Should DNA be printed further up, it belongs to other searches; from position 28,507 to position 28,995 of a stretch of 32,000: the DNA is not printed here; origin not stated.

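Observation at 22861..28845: YcaO-TfuA pair embedded in a transporter block, with a divergent NHLP-like peptide gene: candidate thioamide-forming modification system of unknown substrate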

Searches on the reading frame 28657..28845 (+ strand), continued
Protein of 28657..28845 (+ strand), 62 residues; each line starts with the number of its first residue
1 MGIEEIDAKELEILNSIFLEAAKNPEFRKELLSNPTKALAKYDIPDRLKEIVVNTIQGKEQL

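Call 55: search_solved_structures(query=A3, max_evalue=10, show_alignments=3)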
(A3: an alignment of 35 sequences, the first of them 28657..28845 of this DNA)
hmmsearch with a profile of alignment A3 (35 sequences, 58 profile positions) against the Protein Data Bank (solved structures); distinct sequences matched with E-value up to 10: 36.
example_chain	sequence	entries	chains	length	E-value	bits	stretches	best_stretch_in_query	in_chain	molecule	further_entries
4ob1_A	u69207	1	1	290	2.2e-07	33.4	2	14-53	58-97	Cobalt-containing nitrile hydratase subunit alpha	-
1v29_A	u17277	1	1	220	9.8e-07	31.4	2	14-38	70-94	nitrile hydratase a chain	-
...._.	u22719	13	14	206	0.00021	23.9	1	13-39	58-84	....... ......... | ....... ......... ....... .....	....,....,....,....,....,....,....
1ahj_A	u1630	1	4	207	0.00021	23.9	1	13-39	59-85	NITRILE HYDRATASE (SUBUNIT ALPHA)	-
2qdy_A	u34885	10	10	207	0.00021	23.9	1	13-39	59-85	Nitrile hydratase subunit alpha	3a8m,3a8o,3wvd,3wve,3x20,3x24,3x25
3a8g_A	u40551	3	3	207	0.00021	23.9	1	13-39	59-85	Nitrile hydratase subunit alpha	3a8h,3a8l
2zcf_A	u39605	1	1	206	0.00021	23.9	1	13-39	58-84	Nitrile hydratase subunit alpha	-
7qop_A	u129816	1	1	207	0.00094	21.8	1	20-40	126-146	Nitrile hydratase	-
7qom_A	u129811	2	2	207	0.00099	21.8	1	20-40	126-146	Nitrile hydratase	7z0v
7qou_A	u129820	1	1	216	0.001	21.7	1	20-40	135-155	Nitrile hydratase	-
2dpp_A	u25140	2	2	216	0.001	21.7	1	20-40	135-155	Nitrile hydratase alpha subunit | Nitrile hydratase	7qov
3hht_A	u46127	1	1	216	0.0011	21.6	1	20-40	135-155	Nitrile hydratase alpha subunit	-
7qoy_A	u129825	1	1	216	0.0011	21.6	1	20-40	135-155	Nitrile hydratase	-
8i6n_A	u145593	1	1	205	0.0015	21.1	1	14-37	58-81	Cobalt-containing nitrile hydratase subunit alpha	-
9d5v_A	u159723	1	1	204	0.0015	21.1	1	14-37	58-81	Cobalt-containing nitrile hydratase subunit alpha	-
9cjx_A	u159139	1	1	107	0.017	17.8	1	9-37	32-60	NHLP leader peptide family natural product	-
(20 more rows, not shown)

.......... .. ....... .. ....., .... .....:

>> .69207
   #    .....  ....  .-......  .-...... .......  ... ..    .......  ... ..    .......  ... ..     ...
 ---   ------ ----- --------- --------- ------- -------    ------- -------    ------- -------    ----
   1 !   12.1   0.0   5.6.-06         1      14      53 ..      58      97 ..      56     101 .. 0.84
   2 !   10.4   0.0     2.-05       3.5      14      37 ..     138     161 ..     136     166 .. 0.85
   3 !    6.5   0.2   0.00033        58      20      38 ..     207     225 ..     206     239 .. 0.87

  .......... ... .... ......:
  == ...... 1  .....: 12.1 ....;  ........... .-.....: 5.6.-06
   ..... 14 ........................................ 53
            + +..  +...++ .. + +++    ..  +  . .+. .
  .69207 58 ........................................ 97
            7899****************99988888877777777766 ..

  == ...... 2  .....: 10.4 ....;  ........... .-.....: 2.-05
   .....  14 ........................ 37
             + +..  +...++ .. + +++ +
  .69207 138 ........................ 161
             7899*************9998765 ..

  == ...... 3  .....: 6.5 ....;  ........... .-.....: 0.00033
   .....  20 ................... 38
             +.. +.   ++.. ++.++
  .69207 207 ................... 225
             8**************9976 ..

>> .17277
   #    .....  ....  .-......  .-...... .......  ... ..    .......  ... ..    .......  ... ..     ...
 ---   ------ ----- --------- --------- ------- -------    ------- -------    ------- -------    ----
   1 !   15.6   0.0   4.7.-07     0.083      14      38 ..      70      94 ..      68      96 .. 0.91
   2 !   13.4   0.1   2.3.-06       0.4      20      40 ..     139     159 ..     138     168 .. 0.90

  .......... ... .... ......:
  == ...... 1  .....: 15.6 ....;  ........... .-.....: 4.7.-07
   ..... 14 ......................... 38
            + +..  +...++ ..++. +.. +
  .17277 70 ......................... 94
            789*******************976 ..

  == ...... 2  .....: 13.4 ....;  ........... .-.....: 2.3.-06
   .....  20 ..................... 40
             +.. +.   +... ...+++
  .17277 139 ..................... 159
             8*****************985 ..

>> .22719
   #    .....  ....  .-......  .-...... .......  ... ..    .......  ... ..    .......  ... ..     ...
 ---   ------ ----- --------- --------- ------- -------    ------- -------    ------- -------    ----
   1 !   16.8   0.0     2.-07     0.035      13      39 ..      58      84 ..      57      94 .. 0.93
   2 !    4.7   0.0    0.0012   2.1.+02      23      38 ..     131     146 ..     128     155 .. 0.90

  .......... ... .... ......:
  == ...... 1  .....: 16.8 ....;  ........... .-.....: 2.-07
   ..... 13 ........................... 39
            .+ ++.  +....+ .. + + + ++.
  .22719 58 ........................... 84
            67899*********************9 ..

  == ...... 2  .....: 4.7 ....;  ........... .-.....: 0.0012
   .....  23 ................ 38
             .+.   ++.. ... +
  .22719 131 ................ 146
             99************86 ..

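Call 60: find_related_loci(query=A3, collection=metagenome_contigs, flank=5000)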
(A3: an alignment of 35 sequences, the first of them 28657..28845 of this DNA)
Query A3 (62 aa) in metagenome_contigs; peptide patterns used: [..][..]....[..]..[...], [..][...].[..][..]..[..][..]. (x = any residue, [..] = any of these).
432 stretches matched a pattern; 124 encode a relative of the query (tblastn E <= 1e-3); the best 80 are kept; 80 distinct loci.
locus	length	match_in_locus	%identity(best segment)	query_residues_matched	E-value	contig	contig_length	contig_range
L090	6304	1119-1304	90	1-62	4e-34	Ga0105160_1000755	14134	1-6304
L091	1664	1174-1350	37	3-61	3e-10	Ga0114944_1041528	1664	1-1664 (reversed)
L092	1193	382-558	37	3-61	3e-10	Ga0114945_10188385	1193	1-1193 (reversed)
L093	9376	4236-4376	49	10-56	1e-9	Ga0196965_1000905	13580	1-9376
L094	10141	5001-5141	47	10-56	1e-9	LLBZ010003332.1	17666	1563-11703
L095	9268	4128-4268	47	10-56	1e-9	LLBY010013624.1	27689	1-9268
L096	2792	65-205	45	10-56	2e-9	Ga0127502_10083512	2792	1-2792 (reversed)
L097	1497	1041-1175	49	12-56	2e-9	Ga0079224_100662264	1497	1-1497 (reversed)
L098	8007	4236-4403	41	1-56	6e-9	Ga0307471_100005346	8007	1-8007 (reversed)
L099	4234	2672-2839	41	1-56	6e-9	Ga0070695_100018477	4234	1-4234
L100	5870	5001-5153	37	6-56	6e-9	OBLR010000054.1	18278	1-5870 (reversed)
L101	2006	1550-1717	39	1-56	6e-9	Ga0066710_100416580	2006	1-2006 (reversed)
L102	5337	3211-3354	46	9-56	8e-9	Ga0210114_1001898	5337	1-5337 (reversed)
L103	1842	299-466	39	1-56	9e-9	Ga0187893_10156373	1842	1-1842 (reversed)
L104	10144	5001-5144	40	9-56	1e-8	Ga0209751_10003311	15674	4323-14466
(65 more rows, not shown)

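Call 63: list_cluster_members(proteins=[P0243, P0227, P0202, P0241, P0248, P0255, P0259, P0263, P0266, P0257])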
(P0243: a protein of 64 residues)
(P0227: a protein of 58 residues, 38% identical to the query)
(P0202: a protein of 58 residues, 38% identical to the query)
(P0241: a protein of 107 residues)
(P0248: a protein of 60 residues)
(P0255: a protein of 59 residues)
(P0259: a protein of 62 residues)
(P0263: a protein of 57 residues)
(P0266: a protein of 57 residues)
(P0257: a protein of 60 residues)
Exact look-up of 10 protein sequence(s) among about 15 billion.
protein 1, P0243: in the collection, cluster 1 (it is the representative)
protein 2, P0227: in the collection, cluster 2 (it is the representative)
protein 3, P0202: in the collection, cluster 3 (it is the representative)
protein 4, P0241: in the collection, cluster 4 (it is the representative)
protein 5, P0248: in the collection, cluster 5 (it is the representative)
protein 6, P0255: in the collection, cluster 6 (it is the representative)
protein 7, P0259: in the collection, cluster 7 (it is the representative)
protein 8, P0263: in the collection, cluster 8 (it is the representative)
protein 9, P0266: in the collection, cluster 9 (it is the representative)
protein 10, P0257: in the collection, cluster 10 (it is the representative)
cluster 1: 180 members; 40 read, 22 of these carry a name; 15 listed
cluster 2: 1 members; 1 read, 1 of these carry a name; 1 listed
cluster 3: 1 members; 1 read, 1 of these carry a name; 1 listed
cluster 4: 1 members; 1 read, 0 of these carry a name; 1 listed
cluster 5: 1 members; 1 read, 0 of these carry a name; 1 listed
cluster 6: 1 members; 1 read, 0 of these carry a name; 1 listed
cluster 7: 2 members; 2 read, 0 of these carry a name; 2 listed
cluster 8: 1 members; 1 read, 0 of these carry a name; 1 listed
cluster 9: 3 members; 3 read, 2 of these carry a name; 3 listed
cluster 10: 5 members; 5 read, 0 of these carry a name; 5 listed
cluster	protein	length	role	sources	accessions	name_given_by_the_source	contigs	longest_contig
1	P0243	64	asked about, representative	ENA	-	-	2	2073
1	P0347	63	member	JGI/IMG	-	hypothetical protein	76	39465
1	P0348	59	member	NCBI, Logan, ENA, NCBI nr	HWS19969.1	MAG TPA: hypothetical protein VN239_04725 [Nitrososphaera sp.] | hypothetical protein [Nitrososphaera sp.]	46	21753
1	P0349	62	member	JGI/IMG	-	hypothetical protein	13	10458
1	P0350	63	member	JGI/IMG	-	hypothetical protein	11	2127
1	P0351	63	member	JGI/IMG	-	hypothetical protein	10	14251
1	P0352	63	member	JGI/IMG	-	hypothetical protein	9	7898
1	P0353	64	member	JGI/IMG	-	hypothetical protein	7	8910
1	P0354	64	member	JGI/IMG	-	hypothetical protein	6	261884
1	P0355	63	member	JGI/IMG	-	hypothetical protein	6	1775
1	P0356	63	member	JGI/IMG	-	hypothetical protein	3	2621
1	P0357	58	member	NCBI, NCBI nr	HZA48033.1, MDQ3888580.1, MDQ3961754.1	MAG TPA: hypothetical protein VE521_03795 [Nitrososphaera sp.] | hypothetical protein [Thermoproteota archaeon]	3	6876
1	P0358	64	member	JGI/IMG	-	hypothetical protein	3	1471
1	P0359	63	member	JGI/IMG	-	hypothetical protein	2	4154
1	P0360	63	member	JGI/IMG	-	hypothetical protein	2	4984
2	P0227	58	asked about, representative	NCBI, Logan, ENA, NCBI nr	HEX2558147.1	MAG TPA: hypothetical protein VHK86_07480 [Nitrososphaera sp.] | hypothetical protein [Nitrososphaera sp.]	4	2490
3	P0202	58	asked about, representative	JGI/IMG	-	hypothetical protein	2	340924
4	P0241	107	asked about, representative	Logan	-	-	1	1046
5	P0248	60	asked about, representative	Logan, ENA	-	-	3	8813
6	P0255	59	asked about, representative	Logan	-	-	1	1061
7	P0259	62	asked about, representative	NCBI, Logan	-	-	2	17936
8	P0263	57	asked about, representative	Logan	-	-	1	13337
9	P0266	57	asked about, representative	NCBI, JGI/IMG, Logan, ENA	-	hypothetical protein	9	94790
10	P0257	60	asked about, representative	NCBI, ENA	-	-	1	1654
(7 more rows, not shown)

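Call 73: find_encoding_contigs(protein=P0266, flank=5000, max_places=3)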
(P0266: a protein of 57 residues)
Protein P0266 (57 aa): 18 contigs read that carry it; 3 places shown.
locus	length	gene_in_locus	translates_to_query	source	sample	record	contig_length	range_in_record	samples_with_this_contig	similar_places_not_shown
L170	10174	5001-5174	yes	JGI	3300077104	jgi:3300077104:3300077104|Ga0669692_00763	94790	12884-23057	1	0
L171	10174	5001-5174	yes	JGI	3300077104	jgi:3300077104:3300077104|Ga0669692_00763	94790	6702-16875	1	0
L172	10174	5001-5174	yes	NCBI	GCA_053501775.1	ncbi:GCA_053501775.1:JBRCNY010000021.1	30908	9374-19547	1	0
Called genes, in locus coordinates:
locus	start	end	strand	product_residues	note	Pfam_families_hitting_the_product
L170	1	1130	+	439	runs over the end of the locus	PF24316:Tli3 (faint), PF13088:BNR_2 (weak)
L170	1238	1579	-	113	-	PF21280:Helicase_dom4_arc (weak), PF14520:HHH_5, PF00633:HHH (faint), PF12826:HHH_2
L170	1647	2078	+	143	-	PF13473:Cupredoxin_1, PF00127:Copper-bind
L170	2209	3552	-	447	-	PF01523:PmbA_TldD_1st, PF19290:PmbA_TldD_2nd (weak), PF19289:PmbA_TldD_3rd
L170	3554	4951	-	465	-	PF01523:PmbA_TldD_1st, PF19290:PmbA_TldD_2nd, PF19289:PmbA_TldD_3rd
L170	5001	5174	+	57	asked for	-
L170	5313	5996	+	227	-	-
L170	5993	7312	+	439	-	PF24316:Tli3 (faint), PF13088:BNR_2 (weak)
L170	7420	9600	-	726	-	PF00270:DEAD, PF04851:ResIII, PF22527:DEXQc_Suv3, PF00271:Helicase_C, PF20470:HTH_61 (weak), PF21280:Helicase_dom4_arc, PF12826:HHH_2 (weak), PF14520:HHH_5, +1 more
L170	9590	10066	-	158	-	-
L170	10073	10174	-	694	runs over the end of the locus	PF14551:MCM_N, PF17207:MCM_OB, PF00493:MCM, PF01078:Mg_chelatase (faint), PF07728:AAA_5 (weak), PF17855:MCM_lid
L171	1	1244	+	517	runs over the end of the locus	PF00033:Cytochrome_B, PF13631:Cytochrom_B_N_2, PF00032:Cytochrom_B_C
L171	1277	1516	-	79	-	PF01037:AsnC_trans_reg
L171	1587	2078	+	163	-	PF13473:Cupredoxin_1, PF00127:Copper-bind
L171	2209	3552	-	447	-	PF01523:PmbA_TldD_1st, PF19290:PmbA_TldD_2nd (weak), PF19289:PmbA_TldD_3rd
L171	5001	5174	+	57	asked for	-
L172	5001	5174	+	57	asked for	-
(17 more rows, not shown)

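Call 74: find_encoding_contigs(protein=P0259, flank=5000, max_places=2)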
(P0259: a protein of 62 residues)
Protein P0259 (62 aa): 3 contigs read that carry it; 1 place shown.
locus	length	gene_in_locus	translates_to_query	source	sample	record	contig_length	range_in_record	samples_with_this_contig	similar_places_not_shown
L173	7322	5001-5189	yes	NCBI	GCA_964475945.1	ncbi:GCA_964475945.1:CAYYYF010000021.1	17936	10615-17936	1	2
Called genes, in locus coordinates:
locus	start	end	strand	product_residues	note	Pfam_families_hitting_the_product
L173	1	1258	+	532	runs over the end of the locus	PF00033:Cytochrome_B, PF13631:Cytochrom_B_N_2, PF00032:Cytochrom_B_C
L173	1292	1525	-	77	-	PF01037:AsnC_trans_reg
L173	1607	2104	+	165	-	PF00127:Copper-bind, PF13473:Cupredoxin_1 (weak)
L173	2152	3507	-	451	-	PF19290:PmbA_TldD_2nd (faint), PF01523:PmbA_TldD_1st, PF19289:PmbA_TldD_3rd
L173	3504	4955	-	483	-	PF01523:PmbA_TldD_1st, PF19290:PmbA_TldD_2nd, PF19289:PmbA_TldD_3rd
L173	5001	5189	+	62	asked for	-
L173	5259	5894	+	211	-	-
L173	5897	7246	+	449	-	PF13088:BNR_2 (faint), PF24316:Tli3 (faint)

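Call 75: find_encoding_contigs(protein=P0257, flank=5000, max_places=3)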
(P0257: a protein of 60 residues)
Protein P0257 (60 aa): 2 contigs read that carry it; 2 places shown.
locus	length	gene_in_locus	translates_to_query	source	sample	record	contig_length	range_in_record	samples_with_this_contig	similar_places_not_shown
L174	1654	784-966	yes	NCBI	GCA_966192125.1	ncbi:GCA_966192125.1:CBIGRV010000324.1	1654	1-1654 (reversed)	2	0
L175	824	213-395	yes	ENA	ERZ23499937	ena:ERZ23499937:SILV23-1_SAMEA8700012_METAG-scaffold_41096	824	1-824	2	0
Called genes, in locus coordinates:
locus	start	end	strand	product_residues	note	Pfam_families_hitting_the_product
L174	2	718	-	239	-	?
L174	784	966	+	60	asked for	-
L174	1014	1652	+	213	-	?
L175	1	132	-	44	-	?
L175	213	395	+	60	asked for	-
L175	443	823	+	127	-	?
